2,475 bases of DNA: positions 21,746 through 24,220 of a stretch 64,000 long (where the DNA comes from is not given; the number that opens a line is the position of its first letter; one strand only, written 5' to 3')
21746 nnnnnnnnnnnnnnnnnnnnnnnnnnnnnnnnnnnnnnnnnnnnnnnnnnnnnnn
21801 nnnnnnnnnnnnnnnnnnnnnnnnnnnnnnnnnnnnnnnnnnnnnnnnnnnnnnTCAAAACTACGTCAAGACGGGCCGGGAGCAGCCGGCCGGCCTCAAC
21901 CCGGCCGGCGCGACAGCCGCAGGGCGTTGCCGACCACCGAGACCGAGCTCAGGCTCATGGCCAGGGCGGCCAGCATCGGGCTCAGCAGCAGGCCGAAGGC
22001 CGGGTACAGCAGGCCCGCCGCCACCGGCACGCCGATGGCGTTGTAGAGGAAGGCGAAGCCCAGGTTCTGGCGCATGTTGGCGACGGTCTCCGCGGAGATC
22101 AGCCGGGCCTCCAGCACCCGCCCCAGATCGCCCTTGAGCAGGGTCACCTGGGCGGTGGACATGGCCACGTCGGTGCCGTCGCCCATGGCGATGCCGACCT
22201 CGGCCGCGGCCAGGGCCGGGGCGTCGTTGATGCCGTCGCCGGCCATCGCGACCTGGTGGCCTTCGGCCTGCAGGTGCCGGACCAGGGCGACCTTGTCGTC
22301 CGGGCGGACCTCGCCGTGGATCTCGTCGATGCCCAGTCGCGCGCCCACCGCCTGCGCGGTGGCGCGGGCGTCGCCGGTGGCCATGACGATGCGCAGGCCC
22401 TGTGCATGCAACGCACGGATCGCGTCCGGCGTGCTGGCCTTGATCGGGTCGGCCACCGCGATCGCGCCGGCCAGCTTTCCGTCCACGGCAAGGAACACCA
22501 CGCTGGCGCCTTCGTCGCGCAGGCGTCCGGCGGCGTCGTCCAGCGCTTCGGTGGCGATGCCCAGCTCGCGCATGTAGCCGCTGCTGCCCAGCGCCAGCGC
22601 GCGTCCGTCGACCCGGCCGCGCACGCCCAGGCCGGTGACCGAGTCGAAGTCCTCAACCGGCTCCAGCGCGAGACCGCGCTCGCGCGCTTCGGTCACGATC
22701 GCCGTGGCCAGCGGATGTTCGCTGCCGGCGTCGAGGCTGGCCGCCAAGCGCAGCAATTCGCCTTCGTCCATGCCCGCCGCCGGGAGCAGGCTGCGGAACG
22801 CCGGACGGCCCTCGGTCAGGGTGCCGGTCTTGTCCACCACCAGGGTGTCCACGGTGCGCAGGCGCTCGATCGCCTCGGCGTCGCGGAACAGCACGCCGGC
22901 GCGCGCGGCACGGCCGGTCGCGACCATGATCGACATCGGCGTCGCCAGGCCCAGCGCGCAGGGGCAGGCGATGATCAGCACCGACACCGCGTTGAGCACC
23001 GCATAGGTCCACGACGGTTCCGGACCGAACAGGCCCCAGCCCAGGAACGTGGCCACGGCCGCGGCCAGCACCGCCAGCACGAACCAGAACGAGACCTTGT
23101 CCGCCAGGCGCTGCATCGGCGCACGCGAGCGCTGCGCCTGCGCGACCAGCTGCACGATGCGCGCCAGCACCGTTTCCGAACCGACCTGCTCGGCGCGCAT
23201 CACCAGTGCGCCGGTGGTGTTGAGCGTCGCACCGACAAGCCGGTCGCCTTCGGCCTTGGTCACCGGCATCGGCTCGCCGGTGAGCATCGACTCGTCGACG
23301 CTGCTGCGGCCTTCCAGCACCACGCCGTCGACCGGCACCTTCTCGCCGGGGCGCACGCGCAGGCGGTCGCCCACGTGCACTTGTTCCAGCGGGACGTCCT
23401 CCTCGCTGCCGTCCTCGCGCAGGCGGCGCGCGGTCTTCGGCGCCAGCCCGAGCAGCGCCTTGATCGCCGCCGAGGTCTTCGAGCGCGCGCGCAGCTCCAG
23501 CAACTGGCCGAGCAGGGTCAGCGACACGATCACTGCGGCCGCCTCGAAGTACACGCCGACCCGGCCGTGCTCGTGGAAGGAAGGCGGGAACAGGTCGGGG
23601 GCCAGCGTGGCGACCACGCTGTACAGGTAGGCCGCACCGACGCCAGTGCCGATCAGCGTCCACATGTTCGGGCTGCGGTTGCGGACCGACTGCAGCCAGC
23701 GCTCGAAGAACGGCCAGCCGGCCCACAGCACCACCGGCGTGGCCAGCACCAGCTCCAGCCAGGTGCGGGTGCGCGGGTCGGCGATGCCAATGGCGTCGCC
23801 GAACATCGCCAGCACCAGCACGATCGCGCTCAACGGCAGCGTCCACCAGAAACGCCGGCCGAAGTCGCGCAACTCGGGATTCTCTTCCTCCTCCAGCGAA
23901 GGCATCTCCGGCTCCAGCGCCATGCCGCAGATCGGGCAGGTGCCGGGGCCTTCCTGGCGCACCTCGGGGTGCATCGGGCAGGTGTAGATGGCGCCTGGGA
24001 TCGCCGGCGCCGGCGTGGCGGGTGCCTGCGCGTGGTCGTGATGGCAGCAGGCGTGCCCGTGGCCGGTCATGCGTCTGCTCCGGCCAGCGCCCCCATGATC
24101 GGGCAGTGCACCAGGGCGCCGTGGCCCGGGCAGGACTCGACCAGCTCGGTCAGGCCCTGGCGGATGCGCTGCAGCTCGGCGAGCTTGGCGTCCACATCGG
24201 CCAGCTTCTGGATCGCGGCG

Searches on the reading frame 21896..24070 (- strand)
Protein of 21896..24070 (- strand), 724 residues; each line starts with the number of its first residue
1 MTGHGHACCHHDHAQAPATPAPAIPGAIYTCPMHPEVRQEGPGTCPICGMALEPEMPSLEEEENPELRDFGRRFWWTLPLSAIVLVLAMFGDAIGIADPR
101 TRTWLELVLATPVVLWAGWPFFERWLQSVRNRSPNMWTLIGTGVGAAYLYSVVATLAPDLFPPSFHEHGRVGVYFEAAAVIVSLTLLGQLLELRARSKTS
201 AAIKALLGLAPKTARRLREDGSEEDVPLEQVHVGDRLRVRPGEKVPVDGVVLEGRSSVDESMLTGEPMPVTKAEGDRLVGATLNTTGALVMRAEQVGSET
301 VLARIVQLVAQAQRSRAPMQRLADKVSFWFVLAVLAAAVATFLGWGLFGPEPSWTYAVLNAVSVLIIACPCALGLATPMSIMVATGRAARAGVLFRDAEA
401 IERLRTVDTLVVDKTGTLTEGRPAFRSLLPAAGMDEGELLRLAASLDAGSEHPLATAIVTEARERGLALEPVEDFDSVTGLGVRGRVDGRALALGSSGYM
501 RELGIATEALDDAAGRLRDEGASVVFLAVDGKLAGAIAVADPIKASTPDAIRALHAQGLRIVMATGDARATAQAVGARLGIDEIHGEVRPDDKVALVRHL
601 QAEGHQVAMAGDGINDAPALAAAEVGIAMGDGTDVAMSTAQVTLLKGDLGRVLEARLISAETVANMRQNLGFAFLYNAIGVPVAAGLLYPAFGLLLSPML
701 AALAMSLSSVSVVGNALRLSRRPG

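Call 29: search_protein_families(library=pfam, proteins=[window:21896-24070:-], max_evalue=0.01)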
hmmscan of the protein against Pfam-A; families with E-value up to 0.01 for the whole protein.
window:21896-24070:- (724 aa): 5 families
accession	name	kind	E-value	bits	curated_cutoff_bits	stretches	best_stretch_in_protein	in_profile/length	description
PF00122.25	E1-E2_ATPase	-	2.9e-59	200.1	28.1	1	209-390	2-180/181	E1-E2 ATPase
PF00702.32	Hydrolase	-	2.9e-36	126.1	26.4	1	407-623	1-190/191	haloacid dehalogenase-like hydrolase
PF19335.5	HMBD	-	2.4e-13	50.2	23.6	1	29-55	2-28/28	Heavy metal binding domain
PF08282.18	Hydrolase_3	-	2.6e-08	34.4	20.9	1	596-643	195-242/255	haloacid dehalogenase-like hydrolase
PF12710.13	HAD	-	4.4e-05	24.4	27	1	546-620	86-188/189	haloacid dehalogenase-like hydrolase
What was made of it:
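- A heavy-metal P-type ATPase lies at 21896-24070 in the window (call 29).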
